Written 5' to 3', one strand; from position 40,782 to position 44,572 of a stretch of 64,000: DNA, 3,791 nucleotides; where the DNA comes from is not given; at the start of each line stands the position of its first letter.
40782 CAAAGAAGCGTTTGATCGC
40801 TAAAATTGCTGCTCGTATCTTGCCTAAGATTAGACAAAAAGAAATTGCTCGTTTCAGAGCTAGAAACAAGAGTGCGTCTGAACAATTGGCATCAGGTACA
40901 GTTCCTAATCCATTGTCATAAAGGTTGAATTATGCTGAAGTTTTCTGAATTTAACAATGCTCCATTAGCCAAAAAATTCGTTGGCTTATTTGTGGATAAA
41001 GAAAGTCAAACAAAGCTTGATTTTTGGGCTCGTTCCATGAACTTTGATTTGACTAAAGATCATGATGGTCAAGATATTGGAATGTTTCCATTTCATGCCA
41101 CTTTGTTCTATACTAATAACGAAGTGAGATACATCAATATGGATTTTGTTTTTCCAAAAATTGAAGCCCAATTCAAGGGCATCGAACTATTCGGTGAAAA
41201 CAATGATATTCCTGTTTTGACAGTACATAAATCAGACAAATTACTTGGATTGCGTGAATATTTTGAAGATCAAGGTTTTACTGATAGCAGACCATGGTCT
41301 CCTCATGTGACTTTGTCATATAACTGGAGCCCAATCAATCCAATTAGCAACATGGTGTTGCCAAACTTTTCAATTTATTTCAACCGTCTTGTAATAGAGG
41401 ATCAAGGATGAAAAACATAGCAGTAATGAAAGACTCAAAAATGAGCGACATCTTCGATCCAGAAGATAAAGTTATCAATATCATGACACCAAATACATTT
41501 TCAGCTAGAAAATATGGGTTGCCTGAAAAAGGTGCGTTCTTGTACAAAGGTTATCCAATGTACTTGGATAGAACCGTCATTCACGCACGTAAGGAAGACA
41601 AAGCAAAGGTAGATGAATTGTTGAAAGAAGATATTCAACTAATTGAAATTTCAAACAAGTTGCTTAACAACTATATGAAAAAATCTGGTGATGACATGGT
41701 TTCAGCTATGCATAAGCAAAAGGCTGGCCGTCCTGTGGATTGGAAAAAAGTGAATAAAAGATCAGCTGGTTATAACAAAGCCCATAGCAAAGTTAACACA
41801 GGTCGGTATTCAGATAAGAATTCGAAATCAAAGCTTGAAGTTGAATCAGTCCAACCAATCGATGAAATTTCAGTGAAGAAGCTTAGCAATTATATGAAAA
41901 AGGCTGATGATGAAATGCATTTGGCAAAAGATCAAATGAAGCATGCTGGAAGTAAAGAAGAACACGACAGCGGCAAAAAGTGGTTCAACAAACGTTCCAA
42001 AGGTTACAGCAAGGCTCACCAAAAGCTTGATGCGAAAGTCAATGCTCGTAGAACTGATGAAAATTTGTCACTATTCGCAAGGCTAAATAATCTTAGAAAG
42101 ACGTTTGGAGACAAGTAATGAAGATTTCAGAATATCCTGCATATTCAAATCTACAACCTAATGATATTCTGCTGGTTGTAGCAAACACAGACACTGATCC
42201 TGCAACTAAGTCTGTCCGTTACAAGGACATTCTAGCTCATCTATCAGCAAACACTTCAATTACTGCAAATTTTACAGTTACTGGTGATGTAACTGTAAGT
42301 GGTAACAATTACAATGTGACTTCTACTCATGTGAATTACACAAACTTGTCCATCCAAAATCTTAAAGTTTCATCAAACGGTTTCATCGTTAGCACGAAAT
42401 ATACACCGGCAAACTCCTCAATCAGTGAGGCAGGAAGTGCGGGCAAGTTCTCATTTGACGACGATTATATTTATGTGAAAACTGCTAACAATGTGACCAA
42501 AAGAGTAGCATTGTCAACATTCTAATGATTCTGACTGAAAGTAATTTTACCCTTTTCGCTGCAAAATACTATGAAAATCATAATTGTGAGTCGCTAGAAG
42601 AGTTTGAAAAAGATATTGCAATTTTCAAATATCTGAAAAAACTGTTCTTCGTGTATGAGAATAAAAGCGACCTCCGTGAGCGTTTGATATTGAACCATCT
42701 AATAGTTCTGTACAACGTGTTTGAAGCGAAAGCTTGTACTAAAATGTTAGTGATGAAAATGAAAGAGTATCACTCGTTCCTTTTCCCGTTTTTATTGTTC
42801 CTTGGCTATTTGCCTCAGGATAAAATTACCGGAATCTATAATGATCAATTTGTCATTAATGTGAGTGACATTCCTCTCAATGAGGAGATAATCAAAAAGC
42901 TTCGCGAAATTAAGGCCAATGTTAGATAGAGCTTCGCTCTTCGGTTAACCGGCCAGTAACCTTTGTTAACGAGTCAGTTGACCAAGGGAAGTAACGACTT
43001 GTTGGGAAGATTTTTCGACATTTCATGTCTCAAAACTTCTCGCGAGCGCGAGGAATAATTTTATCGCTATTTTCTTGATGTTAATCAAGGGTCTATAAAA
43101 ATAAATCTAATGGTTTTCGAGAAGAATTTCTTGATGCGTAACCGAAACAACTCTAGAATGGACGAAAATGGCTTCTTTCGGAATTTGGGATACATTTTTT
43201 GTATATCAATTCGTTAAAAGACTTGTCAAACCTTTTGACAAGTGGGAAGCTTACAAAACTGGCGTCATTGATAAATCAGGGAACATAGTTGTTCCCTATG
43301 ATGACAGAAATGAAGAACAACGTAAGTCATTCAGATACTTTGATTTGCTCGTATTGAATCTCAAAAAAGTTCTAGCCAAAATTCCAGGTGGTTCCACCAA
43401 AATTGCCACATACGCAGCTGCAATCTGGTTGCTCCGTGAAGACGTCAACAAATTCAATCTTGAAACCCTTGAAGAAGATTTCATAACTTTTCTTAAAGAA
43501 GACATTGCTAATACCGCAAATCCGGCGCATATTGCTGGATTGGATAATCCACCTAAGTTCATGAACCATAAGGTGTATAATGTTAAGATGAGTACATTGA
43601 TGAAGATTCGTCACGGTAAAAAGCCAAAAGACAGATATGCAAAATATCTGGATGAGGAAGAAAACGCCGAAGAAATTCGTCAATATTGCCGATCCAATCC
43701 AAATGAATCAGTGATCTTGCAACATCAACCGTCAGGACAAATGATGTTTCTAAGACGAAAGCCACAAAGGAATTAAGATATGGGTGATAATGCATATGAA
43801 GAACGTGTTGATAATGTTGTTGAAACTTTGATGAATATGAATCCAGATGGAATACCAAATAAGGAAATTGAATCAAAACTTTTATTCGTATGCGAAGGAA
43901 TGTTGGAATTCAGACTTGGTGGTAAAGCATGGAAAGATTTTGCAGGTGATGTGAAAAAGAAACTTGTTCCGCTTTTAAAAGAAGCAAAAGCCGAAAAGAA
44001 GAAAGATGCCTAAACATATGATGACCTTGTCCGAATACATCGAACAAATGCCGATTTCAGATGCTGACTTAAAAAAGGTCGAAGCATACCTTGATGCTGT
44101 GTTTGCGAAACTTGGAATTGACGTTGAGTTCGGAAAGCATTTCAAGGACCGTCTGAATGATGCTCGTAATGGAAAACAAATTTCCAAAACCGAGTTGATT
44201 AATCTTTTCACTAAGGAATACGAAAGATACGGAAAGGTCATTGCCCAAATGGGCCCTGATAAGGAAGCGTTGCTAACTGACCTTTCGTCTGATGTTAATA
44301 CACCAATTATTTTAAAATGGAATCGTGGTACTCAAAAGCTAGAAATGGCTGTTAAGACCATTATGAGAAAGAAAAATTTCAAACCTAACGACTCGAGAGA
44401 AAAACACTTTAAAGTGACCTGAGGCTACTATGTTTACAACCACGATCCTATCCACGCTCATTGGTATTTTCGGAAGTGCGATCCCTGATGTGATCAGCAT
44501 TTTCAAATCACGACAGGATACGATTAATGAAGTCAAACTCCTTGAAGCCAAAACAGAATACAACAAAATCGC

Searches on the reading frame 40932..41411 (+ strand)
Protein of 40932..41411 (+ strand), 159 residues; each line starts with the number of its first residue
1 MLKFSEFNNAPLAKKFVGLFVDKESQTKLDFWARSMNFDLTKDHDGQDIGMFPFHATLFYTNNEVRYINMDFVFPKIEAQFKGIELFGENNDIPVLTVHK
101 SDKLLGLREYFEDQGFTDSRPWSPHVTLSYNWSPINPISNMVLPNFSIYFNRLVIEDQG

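Call 77: search_protein_families(library=pfam, proteins=[window:40932-41411:+], max_evalue=0.01)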
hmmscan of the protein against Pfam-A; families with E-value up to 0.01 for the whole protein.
window:40932-41411:+ (159 aa): 2 families
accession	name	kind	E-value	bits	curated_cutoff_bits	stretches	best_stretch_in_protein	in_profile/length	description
PF23474.1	Acb1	-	2.3e-06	27.8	27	1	20-136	8-116/144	Anti-CBASS protein Acb1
PF13563.12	2_5_RNA_ligase2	-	0.00023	21.6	27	1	74-130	54-115/152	2'-5' RNA ligase superfamily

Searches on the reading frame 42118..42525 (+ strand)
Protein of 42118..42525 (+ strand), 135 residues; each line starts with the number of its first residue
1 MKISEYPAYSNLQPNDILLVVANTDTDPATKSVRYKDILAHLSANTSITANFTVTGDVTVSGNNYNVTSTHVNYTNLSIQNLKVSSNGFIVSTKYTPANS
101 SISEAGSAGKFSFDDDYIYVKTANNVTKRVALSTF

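Call 14: search_protein_families(library=phrogs, proteins=[window:42118-42525:+])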
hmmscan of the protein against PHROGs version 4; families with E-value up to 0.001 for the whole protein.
window:42118-42525:+ (135 aa): 1 family
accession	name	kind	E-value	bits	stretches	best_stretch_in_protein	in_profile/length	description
phrog_17312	-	tail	1.6e-06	27.7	1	49-135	713-792/792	tail protein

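Call 77: search_protein_families(library=pfam, proteins=[window:42118-42525:+], max_evalue=0.01)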
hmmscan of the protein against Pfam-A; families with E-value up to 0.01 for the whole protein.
window:42118-42525:+ (135 aa): 0 families

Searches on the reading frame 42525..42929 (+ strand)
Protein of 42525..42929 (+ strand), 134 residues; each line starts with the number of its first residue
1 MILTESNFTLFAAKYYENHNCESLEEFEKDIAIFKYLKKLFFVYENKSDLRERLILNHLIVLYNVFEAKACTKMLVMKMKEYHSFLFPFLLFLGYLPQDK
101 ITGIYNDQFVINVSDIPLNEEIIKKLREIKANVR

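Call 14: search_protein_families(library=phrogs, proteins=[window:42525-42929:+])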
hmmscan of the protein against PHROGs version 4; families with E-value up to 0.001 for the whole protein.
window:42525-42929:+ (134 aa): 1 family
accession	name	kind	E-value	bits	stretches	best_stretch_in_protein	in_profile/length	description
phrog_407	-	unknown function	5.4e-32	111.1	1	2-128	5-119/120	-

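Call 77: search_protein_families(library=pfam, proteins=[window:42525-42929:+], max_evalue=0.01)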
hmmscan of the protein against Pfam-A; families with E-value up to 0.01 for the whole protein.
window:42525-42929:+ (134 aa): 1 family
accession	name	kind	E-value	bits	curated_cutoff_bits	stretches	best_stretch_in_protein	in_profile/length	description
PF23837.1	DUF7207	-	5.9e-33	113.8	27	1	3-128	6-119/120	Family of unknown function (DUF7207)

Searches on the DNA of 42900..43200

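Call 79: search_rna_families(source=window, start=42900, end=43200, threshold=evalue, max_evalue=10)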
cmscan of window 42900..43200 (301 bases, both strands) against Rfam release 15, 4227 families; matches with E-value up to 10: 3.
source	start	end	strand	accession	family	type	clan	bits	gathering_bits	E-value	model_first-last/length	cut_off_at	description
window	43010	43075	+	RF02748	FtrB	Gene; sRNA;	-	14.9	66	6.3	1-115/115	no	Francisella sRNA B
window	43071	43200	-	RF02060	STnc410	Gene; sRNA;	-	13.6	50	1.2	17-158/158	5'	Enterobacterial sRNA STnc410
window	43005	43059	-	RF01696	Chlorobi-1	Gene; sRNA;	-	11.4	50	2.4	1-67/67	no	Chlorobi-1 RNA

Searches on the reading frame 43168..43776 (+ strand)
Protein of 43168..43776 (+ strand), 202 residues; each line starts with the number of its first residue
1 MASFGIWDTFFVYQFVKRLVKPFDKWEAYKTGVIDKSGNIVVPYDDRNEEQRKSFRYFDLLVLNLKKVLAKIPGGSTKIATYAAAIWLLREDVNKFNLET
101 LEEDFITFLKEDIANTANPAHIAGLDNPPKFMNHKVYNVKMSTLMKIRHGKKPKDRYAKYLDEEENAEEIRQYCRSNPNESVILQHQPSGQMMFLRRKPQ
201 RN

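Call 14: search_protein_families(library=phrogs, proteins=[window:43168-43776:+])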
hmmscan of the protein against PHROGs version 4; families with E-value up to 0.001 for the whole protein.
window:43168-43776:+ (202 aa): 2 families
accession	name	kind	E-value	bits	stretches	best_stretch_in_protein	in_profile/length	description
phrog_18642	-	unknown function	2.4e-36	126.4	1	6-112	5-111/197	-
phrog_2086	-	unknown function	3.8e-18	67.1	1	7-98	8-96/156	-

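Call 66: find_homologous_proteins(query=window:43168-43776:+)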
Query window:43168-43776:+ (202 aa): 69 proteins with E <= 0.001 among 112 candidates. Only proteins of 111 to 354 residues were searched: fused or split forms outside these lengths cannot appear, so this answer is no evidence that the protein stands alone or is whole; find_related_loci, which searches DNA, has no such limit.
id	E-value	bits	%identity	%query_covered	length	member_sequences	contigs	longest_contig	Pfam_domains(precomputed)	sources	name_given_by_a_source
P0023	5.2e-132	456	100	100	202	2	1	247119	-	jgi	jgi:hypothetical protein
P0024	2.0e-86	307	69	99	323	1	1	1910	-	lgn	-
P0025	6.3e-84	299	66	98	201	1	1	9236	-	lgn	-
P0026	2.0e-83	297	66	98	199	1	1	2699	-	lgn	-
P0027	4.9e-80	286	63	98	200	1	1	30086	-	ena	-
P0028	5.1e-76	273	65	98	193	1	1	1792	-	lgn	-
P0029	2.6e-71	258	62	98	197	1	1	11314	-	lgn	-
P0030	5.3e-63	231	56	98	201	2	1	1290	-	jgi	-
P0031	1.2e-52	197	46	98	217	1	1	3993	-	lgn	-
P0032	3.2e-51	192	47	99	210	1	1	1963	-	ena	-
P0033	2.1e-48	183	49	88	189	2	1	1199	-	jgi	-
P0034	1.3e-47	180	45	98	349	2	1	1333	-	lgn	-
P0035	3.1e-45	173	42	98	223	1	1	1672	-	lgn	-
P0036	1.9e-41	160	41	98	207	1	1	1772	-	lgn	-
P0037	1.0e-40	158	57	64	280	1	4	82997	-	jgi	jgi:hypothetical protein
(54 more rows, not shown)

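Call 67: find_encoding_contigs(protein=P0023, flank=300, max_places=3)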
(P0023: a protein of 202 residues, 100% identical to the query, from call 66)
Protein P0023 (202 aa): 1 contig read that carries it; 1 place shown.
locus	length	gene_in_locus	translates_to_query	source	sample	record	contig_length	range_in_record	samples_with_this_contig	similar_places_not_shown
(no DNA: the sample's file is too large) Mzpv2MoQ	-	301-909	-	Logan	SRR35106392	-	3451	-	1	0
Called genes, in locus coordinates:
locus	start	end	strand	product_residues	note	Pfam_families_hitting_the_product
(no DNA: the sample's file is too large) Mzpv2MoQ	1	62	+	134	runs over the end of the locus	PF23837:DUF7207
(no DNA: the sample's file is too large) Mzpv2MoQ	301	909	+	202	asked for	-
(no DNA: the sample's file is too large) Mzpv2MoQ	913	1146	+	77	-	-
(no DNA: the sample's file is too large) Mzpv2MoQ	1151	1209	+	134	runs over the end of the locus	-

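Call 68: find_encoding_contigs(protein=P0027, flank=10000, max_places=2)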
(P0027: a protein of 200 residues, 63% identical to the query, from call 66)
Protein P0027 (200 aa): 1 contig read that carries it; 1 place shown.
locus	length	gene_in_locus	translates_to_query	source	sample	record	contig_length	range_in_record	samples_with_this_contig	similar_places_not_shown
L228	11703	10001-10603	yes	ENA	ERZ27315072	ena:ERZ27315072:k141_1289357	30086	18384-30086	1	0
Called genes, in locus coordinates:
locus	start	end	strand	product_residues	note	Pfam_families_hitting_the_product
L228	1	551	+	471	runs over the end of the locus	PF03796:DnaB_C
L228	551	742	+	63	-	-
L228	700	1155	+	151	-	-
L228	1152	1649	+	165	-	-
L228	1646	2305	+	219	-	PF00149:Metallophos, PF12850:Metallophos_2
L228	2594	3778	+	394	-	-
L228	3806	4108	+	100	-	-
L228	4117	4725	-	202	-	-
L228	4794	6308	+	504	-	PF00580:UvrD-helicase, PF13245:AAA_19, PF13604:AAA_30 (faint), PF13361:UvrD_C, PF13538:UvrD_C_2 (weak)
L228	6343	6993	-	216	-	-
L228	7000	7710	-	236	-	-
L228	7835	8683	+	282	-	-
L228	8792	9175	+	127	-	PF23474:Acb1 (weak)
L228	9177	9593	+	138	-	-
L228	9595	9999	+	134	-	PF23837:DUF7207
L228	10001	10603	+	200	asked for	-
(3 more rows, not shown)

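Call 70: find_encoding_contigs(protein=P0025, flank=6000, max_places=2)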
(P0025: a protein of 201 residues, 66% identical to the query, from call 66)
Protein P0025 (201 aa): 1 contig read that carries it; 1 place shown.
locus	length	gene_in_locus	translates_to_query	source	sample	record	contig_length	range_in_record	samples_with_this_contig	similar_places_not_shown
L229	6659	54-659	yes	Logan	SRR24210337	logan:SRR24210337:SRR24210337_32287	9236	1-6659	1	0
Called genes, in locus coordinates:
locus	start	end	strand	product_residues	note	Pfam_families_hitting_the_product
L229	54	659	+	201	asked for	-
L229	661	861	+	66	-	-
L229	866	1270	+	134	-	-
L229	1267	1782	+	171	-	-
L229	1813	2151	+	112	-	-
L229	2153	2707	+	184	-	-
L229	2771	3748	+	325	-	-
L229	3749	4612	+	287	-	PF02511:Thy1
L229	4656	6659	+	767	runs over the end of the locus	PF03477:ATP-cone, PF00317:Ribonuc_red_lgN, PF02867:Ribonuc_red_lgC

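Call 71: find_encoding_contigs(protein=P0024, flank=2000, max_places=2)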
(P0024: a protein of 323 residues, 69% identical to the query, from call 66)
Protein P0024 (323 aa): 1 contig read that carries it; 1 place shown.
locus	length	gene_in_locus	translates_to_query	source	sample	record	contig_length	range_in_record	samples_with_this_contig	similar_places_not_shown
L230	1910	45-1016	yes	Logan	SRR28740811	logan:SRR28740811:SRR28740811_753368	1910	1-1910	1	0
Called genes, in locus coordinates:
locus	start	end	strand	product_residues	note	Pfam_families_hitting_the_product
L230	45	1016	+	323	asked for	-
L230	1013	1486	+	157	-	-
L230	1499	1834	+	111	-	-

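Call 77: search_protein_families(library=pfam, proteins=[window:43168-43776:+], max_evalue=0.01)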
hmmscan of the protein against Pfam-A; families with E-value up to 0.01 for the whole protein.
window:43168-43776:+ (202 aa): 0 families

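Call 94: find_related_loci(query=window:43168-43776:+, collection=viral_contigs, flank=1500)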
Query window:43168-43776:+ (202 aa) in viral_contigs; peptide patterns used: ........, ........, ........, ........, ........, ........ (x = any residue, [..] = any of these).
35 stretches matched a pattern; 15 encode a relative of the query (tblastn E <= 1e-3); 15 distinct loci.
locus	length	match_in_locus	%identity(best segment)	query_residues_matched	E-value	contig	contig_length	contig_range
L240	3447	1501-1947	48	6-129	5e-36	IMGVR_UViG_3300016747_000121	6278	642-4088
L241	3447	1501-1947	48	6-129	5e-36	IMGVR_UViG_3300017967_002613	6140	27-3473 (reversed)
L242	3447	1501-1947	48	6-129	5e-36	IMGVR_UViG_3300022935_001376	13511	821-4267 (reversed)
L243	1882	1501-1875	53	6-120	1e-35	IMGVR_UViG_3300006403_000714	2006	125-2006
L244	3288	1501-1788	55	6-101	2e-32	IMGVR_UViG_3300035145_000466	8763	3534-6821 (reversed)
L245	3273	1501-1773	56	6-95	7e-31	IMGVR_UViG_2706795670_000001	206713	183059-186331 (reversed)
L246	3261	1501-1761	54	6-91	3e-29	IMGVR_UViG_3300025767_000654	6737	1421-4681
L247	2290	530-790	54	6-91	3e-29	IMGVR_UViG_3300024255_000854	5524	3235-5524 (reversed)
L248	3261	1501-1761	54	6-91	3e-29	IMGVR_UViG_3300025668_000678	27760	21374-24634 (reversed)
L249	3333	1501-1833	47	6-115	4e-28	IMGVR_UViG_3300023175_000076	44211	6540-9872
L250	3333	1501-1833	47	6-115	4e-28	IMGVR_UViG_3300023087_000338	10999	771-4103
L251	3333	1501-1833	47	6-115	4e-28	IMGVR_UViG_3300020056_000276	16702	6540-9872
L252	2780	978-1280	54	6-105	6e-26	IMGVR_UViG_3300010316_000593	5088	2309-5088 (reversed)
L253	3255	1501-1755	49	8-91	4e-25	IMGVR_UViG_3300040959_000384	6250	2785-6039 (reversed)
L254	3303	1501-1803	50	8-105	1e-23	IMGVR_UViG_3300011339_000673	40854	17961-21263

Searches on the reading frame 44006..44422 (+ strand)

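Call 14: search_protein_families(library=phrogs, proteins=[window:44006-44422:+])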
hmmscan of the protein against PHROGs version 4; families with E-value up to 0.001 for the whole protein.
window:44006-44422:+ (138 aa): 2 families
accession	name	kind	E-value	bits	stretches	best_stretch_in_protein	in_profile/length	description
phrog_23027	-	unknown function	2.6e-21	76.9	1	16-126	487-594/602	-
phrog_14518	-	unknown function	5.2e-05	24.1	1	16-130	2-119/125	-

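Call 77: search_protein_families(library=pfam, proteins=[window:44006-44422:+], max_evalue=0.01)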
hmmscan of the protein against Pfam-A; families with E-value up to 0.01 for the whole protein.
window:44006-44422:+ (138 aa): 0 families
